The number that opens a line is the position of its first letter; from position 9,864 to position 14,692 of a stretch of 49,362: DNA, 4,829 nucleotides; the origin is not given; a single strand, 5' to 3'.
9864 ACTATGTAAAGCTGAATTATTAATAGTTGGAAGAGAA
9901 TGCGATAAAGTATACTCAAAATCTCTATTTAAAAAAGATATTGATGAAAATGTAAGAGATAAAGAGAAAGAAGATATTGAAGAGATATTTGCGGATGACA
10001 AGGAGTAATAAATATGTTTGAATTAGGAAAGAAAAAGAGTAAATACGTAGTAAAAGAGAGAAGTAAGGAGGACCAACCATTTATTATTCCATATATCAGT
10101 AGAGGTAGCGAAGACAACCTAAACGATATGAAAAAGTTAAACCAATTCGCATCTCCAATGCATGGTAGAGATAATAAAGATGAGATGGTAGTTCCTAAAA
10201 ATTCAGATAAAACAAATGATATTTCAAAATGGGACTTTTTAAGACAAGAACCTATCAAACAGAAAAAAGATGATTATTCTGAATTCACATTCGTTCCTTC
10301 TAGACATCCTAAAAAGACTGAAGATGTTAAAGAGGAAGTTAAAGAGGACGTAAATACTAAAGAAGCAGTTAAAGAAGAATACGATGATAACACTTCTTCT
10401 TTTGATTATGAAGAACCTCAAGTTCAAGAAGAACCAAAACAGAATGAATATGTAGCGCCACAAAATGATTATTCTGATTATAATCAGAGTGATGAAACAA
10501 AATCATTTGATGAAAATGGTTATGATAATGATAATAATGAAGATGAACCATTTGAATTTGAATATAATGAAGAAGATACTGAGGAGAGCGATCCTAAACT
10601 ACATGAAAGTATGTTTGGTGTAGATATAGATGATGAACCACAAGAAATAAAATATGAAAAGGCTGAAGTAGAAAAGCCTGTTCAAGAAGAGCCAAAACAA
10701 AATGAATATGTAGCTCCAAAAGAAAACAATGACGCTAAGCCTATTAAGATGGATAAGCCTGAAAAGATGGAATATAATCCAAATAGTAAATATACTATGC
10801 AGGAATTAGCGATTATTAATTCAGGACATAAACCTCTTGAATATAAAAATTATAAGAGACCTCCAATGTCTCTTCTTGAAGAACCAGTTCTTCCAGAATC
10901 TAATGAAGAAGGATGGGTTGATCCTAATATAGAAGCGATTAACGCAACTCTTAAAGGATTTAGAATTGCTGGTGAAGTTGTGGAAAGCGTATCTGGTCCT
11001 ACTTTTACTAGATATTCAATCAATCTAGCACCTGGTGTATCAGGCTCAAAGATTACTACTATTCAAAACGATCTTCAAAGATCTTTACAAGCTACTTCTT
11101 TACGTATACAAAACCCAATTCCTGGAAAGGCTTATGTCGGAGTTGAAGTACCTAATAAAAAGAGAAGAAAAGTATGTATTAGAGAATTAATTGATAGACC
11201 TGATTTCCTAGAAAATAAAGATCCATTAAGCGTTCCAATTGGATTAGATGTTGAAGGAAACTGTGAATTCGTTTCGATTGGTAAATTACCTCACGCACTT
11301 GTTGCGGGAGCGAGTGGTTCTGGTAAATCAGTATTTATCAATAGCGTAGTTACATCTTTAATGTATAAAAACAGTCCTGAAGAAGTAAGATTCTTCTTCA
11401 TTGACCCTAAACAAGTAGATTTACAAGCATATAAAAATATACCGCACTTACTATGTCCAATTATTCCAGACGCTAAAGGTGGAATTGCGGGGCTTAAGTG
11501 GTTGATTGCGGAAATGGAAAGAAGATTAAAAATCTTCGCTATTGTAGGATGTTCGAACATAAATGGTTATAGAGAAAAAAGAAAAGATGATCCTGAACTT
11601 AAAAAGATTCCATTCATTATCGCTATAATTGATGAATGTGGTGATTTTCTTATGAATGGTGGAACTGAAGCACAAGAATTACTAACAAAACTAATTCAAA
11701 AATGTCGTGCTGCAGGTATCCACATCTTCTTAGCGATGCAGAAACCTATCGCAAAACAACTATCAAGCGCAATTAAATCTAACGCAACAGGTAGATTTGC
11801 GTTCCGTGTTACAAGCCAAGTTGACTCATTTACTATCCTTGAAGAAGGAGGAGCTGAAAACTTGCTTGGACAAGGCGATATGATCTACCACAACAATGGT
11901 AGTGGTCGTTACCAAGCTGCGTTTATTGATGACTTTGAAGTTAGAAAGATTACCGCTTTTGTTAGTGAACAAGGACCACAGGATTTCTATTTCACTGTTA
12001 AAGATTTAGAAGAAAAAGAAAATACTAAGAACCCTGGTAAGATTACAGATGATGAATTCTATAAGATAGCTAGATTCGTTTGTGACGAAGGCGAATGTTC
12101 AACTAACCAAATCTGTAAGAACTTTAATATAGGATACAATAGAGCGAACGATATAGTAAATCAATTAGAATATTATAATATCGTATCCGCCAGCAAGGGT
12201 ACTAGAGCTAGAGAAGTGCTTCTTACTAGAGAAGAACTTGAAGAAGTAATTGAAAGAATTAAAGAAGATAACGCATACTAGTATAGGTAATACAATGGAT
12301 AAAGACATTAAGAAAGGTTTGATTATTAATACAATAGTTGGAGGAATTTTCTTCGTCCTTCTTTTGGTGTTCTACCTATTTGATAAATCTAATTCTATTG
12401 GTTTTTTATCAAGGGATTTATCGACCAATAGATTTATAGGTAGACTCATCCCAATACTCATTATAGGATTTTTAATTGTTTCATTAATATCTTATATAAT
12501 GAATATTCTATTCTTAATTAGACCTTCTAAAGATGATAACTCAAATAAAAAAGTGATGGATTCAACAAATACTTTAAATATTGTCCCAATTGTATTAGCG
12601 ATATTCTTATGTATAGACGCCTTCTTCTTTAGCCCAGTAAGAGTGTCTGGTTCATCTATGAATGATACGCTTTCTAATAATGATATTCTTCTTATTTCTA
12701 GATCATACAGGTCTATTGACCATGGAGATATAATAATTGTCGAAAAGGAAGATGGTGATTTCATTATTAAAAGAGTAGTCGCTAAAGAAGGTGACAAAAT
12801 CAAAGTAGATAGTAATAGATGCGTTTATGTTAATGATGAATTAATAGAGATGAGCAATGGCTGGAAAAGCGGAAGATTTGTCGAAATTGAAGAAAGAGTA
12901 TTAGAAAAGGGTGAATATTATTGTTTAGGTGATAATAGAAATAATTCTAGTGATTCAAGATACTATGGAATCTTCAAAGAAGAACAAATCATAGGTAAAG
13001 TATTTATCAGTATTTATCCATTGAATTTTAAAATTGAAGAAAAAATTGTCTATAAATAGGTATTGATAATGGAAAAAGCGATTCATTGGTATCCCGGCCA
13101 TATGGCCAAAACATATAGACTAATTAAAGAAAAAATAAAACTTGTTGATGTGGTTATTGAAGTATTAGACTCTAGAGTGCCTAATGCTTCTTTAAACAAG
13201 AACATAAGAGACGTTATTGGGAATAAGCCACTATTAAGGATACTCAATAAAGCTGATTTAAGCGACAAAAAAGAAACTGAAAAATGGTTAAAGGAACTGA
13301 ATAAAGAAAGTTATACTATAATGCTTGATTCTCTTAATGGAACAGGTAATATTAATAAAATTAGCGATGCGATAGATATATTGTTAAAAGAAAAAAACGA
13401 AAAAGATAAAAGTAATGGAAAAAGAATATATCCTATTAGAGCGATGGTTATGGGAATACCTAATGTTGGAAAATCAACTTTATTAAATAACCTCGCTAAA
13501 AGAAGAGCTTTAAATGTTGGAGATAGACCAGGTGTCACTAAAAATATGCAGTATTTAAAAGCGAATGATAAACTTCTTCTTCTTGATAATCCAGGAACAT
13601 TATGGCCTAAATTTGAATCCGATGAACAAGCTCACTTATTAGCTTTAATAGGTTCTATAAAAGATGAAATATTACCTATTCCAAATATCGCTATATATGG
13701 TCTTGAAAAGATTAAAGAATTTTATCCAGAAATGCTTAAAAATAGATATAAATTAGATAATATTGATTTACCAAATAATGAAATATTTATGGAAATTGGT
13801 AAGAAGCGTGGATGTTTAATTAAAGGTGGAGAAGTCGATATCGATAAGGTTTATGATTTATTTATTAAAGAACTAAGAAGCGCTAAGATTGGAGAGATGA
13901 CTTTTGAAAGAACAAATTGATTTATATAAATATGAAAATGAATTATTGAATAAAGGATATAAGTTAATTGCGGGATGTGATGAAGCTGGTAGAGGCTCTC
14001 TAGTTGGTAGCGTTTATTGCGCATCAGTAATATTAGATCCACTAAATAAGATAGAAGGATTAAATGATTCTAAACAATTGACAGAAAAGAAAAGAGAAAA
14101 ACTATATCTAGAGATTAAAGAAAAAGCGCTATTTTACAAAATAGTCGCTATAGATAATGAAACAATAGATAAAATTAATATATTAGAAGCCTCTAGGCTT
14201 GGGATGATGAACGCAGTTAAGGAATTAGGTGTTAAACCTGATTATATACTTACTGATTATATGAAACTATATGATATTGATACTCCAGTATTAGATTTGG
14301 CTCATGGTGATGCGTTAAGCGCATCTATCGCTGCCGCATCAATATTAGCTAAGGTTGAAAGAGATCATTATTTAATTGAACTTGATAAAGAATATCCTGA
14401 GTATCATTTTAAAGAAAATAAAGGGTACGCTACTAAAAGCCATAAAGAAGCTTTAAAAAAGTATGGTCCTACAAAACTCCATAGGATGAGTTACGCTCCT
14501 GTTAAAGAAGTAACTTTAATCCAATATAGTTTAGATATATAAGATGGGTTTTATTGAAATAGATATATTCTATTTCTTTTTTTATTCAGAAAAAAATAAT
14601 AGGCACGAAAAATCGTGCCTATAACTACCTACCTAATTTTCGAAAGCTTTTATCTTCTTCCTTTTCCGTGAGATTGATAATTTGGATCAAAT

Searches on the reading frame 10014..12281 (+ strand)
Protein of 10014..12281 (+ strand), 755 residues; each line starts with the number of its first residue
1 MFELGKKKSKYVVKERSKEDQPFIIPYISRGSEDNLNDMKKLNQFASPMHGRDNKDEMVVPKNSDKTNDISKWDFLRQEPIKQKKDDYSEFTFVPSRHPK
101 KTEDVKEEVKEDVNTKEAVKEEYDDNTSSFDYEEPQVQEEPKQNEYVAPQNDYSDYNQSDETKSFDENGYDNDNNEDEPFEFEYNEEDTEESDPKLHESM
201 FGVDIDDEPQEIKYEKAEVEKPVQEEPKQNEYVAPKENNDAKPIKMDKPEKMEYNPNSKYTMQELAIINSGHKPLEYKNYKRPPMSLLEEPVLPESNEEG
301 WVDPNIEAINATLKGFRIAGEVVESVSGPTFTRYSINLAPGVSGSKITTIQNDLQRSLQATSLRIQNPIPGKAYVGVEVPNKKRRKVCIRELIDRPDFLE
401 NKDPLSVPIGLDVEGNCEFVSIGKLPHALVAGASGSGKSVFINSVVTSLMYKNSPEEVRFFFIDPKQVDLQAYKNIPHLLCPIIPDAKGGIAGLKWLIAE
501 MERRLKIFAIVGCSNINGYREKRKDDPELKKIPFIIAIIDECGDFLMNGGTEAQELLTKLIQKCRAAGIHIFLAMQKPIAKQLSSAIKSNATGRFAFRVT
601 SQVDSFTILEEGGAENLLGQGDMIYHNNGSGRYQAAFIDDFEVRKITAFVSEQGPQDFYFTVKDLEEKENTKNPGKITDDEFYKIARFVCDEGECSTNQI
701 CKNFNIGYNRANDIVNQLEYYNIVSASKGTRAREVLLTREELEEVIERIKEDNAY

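Call 76: search_protein_families(library=pfam, max_evalue=0.0001, proteins=[window:10014-12281:+])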
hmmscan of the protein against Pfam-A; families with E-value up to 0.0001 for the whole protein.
window:10014-12281:+ (755 aa): 4 families
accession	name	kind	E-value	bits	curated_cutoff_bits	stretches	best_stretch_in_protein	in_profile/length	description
PF01580.24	FtsK_SpoIIIE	-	2.1e-42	145.5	24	1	390-578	3-219/221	FtsK/SpoIIIE family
PF17854.6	FtsK_alpha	-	1.2e-23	83.7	22.9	1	283-381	2-101/101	FtsK alpha domain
PF09397.16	FtsK_gamma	-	1.1e-15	57.5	30.6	1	678-737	3-62/63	Ftsk gamma domain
PF05729.18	NACHT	-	7.3e-05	23.1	26.7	0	429-584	4-137/167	NACHT domain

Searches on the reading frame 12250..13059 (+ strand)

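Call 76: search_protein_families(library=pfam, max_evalue=0.0001, proteins=[window:12250-13059:+])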
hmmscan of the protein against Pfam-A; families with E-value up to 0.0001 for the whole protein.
window:12250-13059:+ (269 aa): 2 families
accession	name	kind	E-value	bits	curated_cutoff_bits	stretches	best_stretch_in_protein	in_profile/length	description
PF10502.14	Peptidase_S26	-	1.5e-32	113.3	22.9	1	109-255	5-167/168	Signal peptidase, peptidase S26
PF00717.28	Peptidase_S24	-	4e-10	39.9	23.3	1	130-188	38-93/116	Peptidase S24-like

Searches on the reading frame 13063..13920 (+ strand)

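Call 76: search_protein_families(library=pfam, max_evalue=0.0001, proteins=[window:13063-13920:+])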
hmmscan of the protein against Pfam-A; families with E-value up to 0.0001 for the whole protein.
window:13063-13920:+ (285 aa): 3 families
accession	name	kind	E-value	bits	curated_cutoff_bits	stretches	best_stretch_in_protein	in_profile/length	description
PF01926.29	MMR_HSR1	-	7.9e-16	58.6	21.9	1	127-185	2-63/113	50S ribosome-binding GTPase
PF02421.24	FeoB_N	-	2.2e-09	37.5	27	1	127-181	3-59/156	Ferrous iron transport protein B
PF03193.22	RsgA_GTPase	-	1e-05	25.9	30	0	60-178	59-167/174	RsgA GTPase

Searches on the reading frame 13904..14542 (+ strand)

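Call 76: search_protein_families(library=pfam, max_evalue=0.0001, proteins=[window:13904-14542:+])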
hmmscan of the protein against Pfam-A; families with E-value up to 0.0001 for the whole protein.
window:13904-14542:+ (212 aa): 1 family
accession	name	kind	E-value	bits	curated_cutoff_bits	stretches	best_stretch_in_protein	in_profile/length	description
PF01351.25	RNase_HII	-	1.2e-38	133.5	25.8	1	23-199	1-198/199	Ribonuclease HII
